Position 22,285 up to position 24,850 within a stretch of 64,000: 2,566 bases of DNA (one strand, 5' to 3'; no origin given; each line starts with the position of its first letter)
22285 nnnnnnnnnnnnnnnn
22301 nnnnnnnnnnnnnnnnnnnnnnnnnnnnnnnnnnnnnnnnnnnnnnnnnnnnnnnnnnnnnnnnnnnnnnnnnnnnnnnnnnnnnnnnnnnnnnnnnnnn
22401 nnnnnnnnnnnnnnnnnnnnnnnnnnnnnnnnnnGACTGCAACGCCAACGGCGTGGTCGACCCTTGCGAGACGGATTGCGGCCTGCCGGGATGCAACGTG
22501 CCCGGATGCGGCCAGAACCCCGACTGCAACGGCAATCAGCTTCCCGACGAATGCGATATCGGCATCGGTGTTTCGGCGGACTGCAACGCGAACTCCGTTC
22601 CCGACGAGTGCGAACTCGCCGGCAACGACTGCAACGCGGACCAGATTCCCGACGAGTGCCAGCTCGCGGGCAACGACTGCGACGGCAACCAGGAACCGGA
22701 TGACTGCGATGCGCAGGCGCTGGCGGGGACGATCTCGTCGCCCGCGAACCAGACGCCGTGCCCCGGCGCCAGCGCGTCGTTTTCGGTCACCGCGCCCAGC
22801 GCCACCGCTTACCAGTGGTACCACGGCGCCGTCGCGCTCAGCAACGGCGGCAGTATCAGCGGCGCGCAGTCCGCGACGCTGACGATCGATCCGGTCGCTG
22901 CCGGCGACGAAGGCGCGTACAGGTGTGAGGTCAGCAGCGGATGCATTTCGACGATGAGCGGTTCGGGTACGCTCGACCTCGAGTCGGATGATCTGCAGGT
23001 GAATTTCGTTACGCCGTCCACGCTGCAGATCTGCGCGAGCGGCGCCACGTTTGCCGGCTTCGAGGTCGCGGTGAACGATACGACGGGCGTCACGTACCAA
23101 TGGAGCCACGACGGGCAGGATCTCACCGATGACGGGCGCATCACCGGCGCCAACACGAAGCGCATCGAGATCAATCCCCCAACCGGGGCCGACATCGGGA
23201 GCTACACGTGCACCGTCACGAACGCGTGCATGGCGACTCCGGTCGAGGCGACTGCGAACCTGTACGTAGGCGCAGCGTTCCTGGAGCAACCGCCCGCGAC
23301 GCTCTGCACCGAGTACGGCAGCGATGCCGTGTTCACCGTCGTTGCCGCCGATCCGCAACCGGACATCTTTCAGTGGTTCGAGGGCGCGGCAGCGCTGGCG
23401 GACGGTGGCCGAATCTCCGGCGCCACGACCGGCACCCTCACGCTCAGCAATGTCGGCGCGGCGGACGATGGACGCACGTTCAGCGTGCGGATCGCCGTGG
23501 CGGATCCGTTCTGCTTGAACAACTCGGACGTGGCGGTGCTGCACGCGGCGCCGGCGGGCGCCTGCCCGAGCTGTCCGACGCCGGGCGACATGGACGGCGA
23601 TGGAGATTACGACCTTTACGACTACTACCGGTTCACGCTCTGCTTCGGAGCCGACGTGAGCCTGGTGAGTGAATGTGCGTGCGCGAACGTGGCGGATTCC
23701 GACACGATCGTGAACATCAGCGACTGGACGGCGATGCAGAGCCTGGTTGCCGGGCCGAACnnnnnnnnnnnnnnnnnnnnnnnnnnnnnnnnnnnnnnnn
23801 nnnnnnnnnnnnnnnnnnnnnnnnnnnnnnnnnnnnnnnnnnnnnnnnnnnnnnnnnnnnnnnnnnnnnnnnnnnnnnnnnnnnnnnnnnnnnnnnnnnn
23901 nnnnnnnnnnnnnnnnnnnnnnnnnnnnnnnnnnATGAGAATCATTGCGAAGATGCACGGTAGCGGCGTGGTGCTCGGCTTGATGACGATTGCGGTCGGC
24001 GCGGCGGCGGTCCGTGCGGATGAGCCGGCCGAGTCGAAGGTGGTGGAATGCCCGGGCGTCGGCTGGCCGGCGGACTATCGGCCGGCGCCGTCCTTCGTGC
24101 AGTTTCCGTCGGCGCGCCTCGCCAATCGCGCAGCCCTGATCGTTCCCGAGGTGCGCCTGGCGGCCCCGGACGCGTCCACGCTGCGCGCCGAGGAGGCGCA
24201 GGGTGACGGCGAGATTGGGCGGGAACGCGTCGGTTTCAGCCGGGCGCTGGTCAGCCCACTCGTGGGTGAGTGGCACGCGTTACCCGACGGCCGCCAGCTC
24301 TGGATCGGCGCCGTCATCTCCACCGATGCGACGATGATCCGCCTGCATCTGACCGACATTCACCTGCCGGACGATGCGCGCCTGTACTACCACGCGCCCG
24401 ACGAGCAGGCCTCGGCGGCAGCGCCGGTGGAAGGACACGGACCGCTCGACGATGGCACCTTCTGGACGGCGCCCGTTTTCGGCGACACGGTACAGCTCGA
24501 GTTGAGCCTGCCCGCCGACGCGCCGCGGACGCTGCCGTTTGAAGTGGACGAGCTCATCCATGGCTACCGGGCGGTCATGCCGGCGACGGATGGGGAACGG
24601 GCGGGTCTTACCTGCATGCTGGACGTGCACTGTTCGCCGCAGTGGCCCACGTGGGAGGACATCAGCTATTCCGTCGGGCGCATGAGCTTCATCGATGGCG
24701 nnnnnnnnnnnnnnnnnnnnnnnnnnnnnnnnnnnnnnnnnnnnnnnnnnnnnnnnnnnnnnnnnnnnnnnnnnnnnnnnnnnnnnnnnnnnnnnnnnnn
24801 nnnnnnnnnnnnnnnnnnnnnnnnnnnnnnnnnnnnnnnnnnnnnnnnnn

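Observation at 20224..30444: Three tandem secreted proteins with unrelated N-terminal heads fused to one conserved 442-476 aa C-terminal module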

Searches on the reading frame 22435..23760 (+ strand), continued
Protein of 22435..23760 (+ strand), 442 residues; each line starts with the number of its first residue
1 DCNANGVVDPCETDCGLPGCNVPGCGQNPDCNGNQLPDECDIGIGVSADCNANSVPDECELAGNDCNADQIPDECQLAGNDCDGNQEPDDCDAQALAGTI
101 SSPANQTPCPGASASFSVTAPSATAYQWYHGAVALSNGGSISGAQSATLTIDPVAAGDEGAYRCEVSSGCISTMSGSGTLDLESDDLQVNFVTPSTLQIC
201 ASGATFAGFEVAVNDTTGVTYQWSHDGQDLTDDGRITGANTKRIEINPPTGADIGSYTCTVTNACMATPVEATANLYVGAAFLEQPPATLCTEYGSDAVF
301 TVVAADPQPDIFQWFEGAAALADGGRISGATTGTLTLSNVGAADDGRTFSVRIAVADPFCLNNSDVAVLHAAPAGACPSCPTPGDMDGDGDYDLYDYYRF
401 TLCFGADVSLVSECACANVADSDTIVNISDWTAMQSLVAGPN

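Call 49: fold_search(model_id=the predicted structure, library=pdb)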
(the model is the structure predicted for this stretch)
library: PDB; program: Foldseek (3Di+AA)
matches with E <= 10: 2000; with E <= 0.001: 1733
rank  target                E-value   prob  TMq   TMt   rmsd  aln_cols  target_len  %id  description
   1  2rjm                  2.9e-19  1.00  0.34  0.48   7.8       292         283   19  3Ig structure of titin domains I67-I69 E-to-A mutated variant (released 2008-01-22)
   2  2rik                  3.6e-19  1.00  0.33  0.46   7.9       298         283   19  I-band fragment I67-I69 from titin (released 2008-01-22)
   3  5o5g                  1.9e-18  1.00  0.33  0.37   9.5       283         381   22  Robo1 Ig1 to 4 crystal form 1 (released 2018-01-17)
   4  4u7m                  2.0e-18  1.00  0.30  0.41  11.6       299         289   21  LRIG1 extracellular domain: Structure and Function Analysis (released 2015-04-08)
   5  5ope                  2.8e-18  1.00  0.32  0.36   9.8       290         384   22  Robo1 Ig1-4 crystals form 2 (released 2018-01-17)
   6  8k3j_A                7.4e-18  1.00  0.26  0.22  11.4       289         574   19  Structure of human CNTN2 immunoglobulin domains 1-6 homo-dimer (released 2024-07-17)
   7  6s9f_B                9.2e-18  1.00  0.23  0.31  15.9       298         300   20  Drosophila OTK, extracellular domains 3-5 (released 2020-03-25)
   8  6s9f_A                9.8e-18  1.00  0.29  0.39  12.1       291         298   20  Drosophila OTK, extracellular domains 3-5 (released 2020-03-25)
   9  6iaa_A                1.2e-17  1.00  0.28  0.18  10.6       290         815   20  hRobo2 ectodomain (released 2019-03-13)
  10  5xx0_A                1.2e-17  1.00  0.29  0.33  17.2       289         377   21  Crystal structure of the four N-terminal immunoglogulin domains of Sidekick-2 protein (released 2018-08-29)
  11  8a0y_A                2.0e-17  1.00  0.30  0.24  12.2       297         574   20  Crystal structure of mouse contactin 2 immunoglobulin domains (released 2023-11-01)
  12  8k53_A                2.3e-17  1.00  0.27  0.18  11.2       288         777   20  Structure of the Dimeric Human CNTN2 Ig 1-6-FNIII 1-2 Domain in an Asymmetric State (released 2023-12-06)
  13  3laf_A                2.5e-17  1.00  0.31  0.35  18.5       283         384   18  Structure of DCC, a netrin-1 receptor (released 2011-03-02)
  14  5z5k_A                3.8e-17  1.00  0.31  0.35  18.5       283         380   18  Structure of the DCC-Draxin complex (released 2018-06-20)
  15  3b43                  4.2e-17  1.00  0.20  0.16  15.4       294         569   18  I-band fragment I65-I70 from titin (released 2008-01-22)
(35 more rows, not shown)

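Call 59: search_protein_families(library=pfam, proteins=[L016:5813-8455:-, L004:11939-13429:-, L008:10657-12231:+, L016:1111-2532:-, L019:4356-5801:+, L003:1435-2850:-, L003:8281-9096:+, L001:15553-19278:+, L020:15377-17407:-, L012:2521-6138:+], max_evalue=0.001)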
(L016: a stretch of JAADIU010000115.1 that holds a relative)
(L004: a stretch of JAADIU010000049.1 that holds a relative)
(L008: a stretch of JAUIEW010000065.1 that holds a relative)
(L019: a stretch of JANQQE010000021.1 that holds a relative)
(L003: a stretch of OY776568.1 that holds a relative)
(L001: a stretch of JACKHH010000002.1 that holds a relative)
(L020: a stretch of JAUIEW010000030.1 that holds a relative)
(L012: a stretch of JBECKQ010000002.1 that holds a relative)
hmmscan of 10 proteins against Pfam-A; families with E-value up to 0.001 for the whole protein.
L016:5813-8455:- (881 aa): 4 families
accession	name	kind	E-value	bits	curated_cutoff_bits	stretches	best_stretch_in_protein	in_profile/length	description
PF03772.21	Competence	-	1.8e-51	175.5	23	1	293-591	1-269/270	Competence protein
PF13567.11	DUF4131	-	2.3e-17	63.6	31.6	1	82-252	7-163/165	Domain of unknown function (DUF4131)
PF00753.33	Lactamase_B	-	5.7e-15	56.2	22.7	1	630-830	4-190/196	Metallo-beta-lactamase superfamily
PF12706.13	Lactamase_B_2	-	1.6e-06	28.3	27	1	664-812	21-166/200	Beta-lactamase superfamily domain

L004:11939-13429:- (497 aa): 1 family
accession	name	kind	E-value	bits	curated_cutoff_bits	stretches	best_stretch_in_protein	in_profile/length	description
PF07690.21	MFS_1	-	4.8e-39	134.7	33.4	2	94-420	3-334/347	Major Facilitator Superfamily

L008:10657-12231:+ (525 aa): 0 families

L016:1111-2532:- (474 aa): 2 families
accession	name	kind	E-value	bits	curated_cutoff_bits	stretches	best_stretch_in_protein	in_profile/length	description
PF01612.26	DNA_pol_A_exo1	-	1.5e-33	116.5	23.6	1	94-258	4-172/173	3'-5' exonuclease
PF00570.28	HRDC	-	1.1e-07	32.1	23.8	1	302-353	2-53/68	HRDC domain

L019:4356-5801:+ (482 aa): 3 families
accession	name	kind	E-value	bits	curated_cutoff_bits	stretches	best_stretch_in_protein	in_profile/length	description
PF13180.12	PDZ_2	-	2.9e-13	50.3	27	1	137-218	9-79/80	PDZ domain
PF17820.7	PDZ_6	-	4.7e-10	39.5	27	1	154-200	2-46/54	PDZ domain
PF00595.29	PDZ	-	9.2e-08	32.8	23.2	1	127-184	8-59/81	PDZ domain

L003:1435-2850:- (472 aa): 2 families
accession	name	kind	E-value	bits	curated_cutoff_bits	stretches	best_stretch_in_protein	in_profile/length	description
PF01750.23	HycI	-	1.6e-23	83.4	23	1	57-183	1-130/130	Hydrogenase maturation protease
PF00404.24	Dockerin_1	-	5.3e-05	23.8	22.9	1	411-471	2-56/57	Dockerin type I domain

L003:8281-9096:+ (272 aa): 1 family
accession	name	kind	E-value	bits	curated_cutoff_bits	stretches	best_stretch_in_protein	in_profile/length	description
PF00404.24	Dockerin_1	-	1.8e-05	25.3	22.9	1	210-265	2-51/57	Dockerin type I domain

L001:15553-19278:+ (1242 aa): 5 families
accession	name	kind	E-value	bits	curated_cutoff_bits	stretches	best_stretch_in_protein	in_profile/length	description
PF02868.21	Peptidase_M4_C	-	1.2e-28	100.6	24.4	2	490-605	34-148/165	Thermolysin metallopeptidase, alpha-helical domain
PF01447.24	Peptidase_M4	-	7.8e-16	59.3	22.4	1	326-418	45-145/145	Thermolysin metallopeptidase, catalytic domain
PF07504.19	FTP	-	9.3e-13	48.3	21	1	172-221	2-51/51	Fungalysin/Thermolysin Propeptide Motif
PF20773.4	InhA-like_MAM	-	6.2e-07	29.6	26.9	0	738-848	63-162/191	Immune inhibitor A-like, MAM domain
PF00526.23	Dicty_CTDC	-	0.00068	19.8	27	1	1113-1134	2-23/24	Dictyostelium (slime mold) repeat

L020:15377-17407:- (677 aa): 0 families

L012:2521-6138:+ (1206 aa): 2 families
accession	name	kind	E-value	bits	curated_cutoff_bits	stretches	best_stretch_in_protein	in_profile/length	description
PF14312.12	FG-GAP_2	-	1.6e-49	166.3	23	6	743-786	6-49/49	FG-GAP repeat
PF03372.29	Exo_endo_phos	-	2.7e-14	53.9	24.5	1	60-337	1-225/225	Endonuclease/Exonuclease/phosphatase family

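Call 74: search_protein_families(library=pfam, proteins=[P0030, P0066, P0067, P0109, P0112], max_evalue=0.01)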
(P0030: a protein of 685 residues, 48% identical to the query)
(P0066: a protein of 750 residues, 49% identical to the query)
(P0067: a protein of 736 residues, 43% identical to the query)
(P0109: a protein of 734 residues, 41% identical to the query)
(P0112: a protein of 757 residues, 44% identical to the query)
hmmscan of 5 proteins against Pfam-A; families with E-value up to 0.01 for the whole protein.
P0030 (685 aa): 1 family
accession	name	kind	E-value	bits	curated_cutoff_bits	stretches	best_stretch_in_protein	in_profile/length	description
PF02412.23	TSP_3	-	2.5e-05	24.3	25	1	608-640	2-33/36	Thrombospondin type 3 repeat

P0066 (750 aa): 2 families
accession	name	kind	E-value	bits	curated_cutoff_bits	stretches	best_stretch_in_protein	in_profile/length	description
PF03781.23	FGE-sulfatase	-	4.1e-46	158.1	23.3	1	524-748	3-255/255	Sulfatase-modifying factor enzyme 1-like domain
PF02412.23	TSP_3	-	1.4e-05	25.1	25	1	29-51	14-36/36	Thrombospondin type 3 repeat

P0067 (736 aa): 2 families
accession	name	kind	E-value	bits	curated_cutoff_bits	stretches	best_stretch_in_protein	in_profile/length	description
PF25470.1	DUF7901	-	5.7e-07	30.1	24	1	40-192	11-169/205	Domain of unknown function (DUF7901)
PF02412.23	TSP_3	-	6.2e-06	26.2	25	1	615-649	2-36/36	Thrombospondin type 3 repeat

P0109 (734 aa): 2 families
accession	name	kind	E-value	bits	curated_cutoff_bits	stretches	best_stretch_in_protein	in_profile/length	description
PF03781.23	FGE-sulfatase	-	2.6e-44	152.2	23.3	1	505-732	4-255/255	Sulfatase-modifying factor enzyme 1-like domain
PF02412.23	TSP_3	-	6.1e-06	26.3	25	1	13-35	14-36/36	Thrombospondin type 3 repeat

P0112 (757 aa): 2 families
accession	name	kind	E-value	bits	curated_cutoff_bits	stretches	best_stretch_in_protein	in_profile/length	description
PF03781.23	FGE-sulfatase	-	2.8e-48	165.3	23.3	1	524-755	4-255/255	Sulfatase-modifying factor enzyme 1-like domain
PF02412.23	TSP_3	-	6.9e-06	26.1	25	1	34-55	15-36/36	Thrombospondin type 3 repeat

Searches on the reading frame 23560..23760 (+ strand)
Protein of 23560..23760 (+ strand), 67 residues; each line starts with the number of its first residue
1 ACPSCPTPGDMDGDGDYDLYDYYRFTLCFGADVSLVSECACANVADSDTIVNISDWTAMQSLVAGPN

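Call 12: search_protein_families(library=pfam, proteins=[window:23560-23760:+], max_evalue=10)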
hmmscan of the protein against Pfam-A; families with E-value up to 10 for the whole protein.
seq(67 aa): 0 families

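Call 13: search_protein_families(library=ncbifam, proteins=[window:23560-23760:+], max_evalue=10)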
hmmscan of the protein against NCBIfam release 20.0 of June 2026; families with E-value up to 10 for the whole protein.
seq(67 aa): 0 families

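Call 20: search_solved_structures(query=A2, max_evalue=10, show_alignments=3)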
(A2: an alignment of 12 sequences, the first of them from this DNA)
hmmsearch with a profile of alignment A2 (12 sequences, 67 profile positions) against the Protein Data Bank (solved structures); distinct sequences matched with E-value up to 10: 11.
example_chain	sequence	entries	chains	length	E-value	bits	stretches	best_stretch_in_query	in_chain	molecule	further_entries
2y3n_B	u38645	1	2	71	0.052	16.9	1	7-60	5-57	CELLULOSOMAL FAMILY-48 PROCESSIVE GLYCOSIDE HYDROLASE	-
2jnx_A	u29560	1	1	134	0.19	15.1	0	10-28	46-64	Calcium binding protein 2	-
8x39_A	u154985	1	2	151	0.43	14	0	7-65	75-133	Serine protease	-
8x3a_A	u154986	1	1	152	0.44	13.9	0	7-65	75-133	Serine protease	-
4q8g_A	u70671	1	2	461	0.87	13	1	25-46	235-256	PAB-dependent poly(A)-specific ribonuclease subunit PAN2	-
6r9i_A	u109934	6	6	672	1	12.8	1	25-46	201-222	PAN2-PAN3 deadenylation complex catalytic subunit PAN2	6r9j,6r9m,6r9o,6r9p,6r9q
4nqg_A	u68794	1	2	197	1.2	12.6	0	1-29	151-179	Mitrocomin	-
4q8h_A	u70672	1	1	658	1.4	12.3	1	25-46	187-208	PAB-dependent poly(A)-specific ribonuclease subunit PAN2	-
4xr7_G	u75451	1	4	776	1.8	12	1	25-46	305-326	PAB-dependent poly(A)-specific ribonuclease subunit PAN2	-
2hps_A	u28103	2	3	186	1.9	11.9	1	10-48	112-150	coelenterazine-binding protein with bound coelenterazine | Coelenterazine-binding protein ca-bound apo form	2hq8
5lxv_B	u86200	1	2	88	7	10.1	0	6-32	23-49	Carbohydrate-binding protein WP_009985128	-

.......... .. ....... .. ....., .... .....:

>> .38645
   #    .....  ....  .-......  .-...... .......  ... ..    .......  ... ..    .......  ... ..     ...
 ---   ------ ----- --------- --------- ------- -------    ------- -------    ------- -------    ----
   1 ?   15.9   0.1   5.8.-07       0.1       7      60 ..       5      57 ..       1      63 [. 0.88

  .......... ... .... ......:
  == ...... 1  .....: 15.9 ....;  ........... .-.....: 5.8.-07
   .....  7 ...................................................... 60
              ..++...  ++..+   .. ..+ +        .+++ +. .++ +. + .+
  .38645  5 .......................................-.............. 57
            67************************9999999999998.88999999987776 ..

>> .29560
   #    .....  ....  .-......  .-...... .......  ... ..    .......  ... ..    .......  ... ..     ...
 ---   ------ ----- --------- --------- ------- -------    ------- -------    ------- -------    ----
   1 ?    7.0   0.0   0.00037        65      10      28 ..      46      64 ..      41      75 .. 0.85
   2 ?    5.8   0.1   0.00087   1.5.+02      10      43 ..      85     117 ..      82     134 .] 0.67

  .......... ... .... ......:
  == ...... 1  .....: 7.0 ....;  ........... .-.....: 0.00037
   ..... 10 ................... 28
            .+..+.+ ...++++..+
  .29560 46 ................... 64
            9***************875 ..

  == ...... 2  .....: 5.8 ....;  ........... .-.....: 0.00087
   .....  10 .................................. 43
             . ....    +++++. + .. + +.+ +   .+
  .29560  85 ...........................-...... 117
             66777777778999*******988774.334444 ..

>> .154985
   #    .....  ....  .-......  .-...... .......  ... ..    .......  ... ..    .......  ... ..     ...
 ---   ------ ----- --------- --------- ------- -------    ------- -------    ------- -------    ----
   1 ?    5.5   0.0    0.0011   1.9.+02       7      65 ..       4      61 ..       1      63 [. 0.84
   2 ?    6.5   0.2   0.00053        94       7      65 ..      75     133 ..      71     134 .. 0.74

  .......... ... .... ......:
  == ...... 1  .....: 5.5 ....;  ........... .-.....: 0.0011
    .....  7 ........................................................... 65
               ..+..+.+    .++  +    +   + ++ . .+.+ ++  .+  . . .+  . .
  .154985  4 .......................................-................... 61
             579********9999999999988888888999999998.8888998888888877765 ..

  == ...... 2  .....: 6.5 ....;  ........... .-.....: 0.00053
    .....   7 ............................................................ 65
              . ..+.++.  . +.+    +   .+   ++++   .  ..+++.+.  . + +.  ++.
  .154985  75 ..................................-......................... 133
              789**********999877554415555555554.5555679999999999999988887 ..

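Call 69: search_protein_representatives(alignment_id=A2)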
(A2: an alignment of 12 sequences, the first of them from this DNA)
Query: 12 sequences, 67 profile positions. Proteins with E-value up to 0.001 (for the whole library): 1641; up to 1e-10: 125; up to 1e-30: 0. The best 150 are listed.
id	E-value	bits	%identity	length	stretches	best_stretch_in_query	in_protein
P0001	2.1e-28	114.3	-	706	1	1-67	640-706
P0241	1.0e-27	112.1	-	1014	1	1-66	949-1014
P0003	1.4e-26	108.5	-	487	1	1-67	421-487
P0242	3.2e-26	107.3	-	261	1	1-67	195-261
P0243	1.6e-25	105.0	-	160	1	1-67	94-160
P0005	3.0e-25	104.2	-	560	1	1-66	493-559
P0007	3.2e-25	104.1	-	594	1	1-67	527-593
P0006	6.0e-25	103.2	-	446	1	1-67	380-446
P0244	9.9e-25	102.5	-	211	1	2-67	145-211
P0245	2.7e-24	101.2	-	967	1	2-66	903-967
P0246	3.4e-24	100.8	-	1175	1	1-67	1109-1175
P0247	3.7e-24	100.7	-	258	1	1-67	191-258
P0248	4.1e-24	100.6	-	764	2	2-66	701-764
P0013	6.5e-24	99.9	-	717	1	2-67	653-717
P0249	1.0e-23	99.3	-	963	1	1-67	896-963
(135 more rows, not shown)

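Call 72: search_protein_families(library=pfam, alignment_id=A6, max_evalue=0.00001)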
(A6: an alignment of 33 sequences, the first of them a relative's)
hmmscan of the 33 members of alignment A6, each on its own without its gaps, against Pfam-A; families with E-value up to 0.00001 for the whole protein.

A. member 1, P0245 (967 aa): 4 families
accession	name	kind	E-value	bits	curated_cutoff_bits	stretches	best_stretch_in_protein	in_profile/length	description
PF07679.22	I-set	-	8.5e-25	87.1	23.7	1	724-807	2-88/90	Immunoglobulin I-set domain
PF13927.12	Ig_3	-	5.3e-23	81.8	30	1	724-795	3-78/78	Immunoglobulin domain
PF13895.12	Ig_2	-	3.2e-11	43.7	27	0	747-804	25-74/79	Immunoglobulin domain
PF07686.23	V-set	-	5.9e-07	30.1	26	0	753-795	47-94/109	Immunoglobulin V-set domain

B. families by the number of members that match (of 33 scanned): 20 families
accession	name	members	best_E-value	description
PF13927.12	Ig_3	33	8.5e-29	Immunoglobulin domain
PF07679.22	I-set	33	3.5e-26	Immunoglobulin I-set domain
PF13895.12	Ig_2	31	2.6e-17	Immunoglobulin domain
PF00047.31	ig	26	4.1e-16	Immunoglobulin domain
PF07686.23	V-set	15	4.4e-14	Immunoglobulin V-set domain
PF00082.27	Peptidase_S8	6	2.6e-37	Subtilase family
PF19081.6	Ig_7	5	1.5e-12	Ig-like domain CHU_C associated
PF01400.30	Astacin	2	2.4e-41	Astacin (Peptidase family M12A)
PF00413.30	Peptidase_M10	2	1.8e-10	Matrixin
PF13517.12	FG-GAP_3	1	4.1e-45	FG-GAP-like repeat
PF01551.29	Peptidase_M23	1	9.5e-19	Peptidase family M23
PF13583.11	Reprolysin_4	1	7.6e-18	Metallo-peptidase family M12B Reprolysin-like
PF13688.12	Reprolysin_5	1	5.4e-17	Metallo-peptidase family M12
PF13229.12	Beta_helix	1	1.2e-15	Right handed beta helix region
PF03372.29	Exo_endo_phos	1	8.9e-15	Endonuclease/Exonuclease/phosphatase family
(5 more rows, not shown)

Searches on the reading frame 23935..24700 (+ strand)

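Call 61: search_protein_families(library=pfam, proteins=[window:23935-24700:+], max_evalue=1)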
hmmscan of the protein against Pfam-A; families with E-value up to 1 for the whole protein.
window:23935-24700:+ (255 aa): 1 family
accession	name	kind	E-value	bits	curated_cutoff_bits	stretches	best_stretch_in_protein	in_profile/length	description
PF08435.17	Calici_coat_C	-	0.087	12.8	25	1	131-229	51-145/230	Calicivirus coat protein C-terminal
